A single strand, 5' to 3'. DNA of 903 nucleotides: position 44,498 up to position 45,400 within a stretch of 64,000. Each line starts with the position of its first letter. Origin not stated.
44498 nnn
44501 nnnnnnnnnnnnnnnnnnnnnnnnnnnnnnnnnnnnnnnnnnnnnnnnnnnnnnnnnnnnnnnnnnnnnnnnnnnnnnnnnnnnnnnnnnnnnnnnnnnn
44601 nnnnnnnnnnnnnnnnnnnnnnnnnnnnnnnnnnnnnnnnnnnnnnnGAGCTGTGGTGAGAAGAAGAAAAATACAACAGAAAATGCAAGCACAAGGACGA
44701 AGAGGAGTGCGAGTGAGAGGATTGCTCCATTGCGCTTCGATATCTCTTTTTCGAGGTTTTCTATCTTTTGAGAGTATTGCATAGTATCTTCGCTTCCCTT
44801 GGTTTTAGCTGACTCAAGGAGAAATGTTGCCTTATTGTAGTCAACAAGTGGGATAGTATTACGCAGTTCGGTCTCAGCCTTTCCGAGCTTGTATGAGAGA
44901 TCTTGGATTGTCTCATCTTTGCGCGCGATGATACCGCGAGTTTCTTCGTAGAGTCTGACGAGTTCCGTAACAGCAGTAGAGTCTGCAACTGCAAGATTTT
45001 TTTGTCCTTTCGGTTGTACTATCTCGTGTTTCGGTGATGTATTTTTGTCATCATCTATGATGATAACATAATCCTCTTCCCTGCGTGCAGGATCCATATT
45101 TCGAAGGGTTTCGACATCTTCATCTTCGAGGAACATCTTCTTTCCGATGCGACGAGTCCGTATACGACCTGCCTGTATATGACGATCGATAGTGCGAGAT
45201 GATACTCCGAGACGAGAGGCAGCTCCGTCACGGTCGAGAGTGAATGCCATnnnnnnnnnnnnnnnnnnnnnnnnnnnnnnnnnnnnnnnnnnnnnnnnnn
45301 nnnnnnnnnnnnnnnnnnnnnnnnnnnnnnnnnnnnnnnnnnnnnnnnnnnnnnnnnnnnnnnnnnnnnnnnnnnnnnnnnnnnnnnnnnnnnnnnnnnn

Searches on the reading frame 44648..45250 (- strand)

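Call 8: search_protein_families(library=pfam, max_evalue=0.001, proteins=[window:44648-45250:-])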
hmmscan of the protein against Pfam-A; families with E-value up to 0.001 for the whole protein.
seq(201 aa): 1 family
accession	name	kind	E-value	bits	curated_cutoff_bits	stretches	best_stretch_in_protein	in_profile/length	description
PF12728.13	HTH_17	-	0.00016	22.3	27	1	10-47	7-44/51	Helix-turn-helix domain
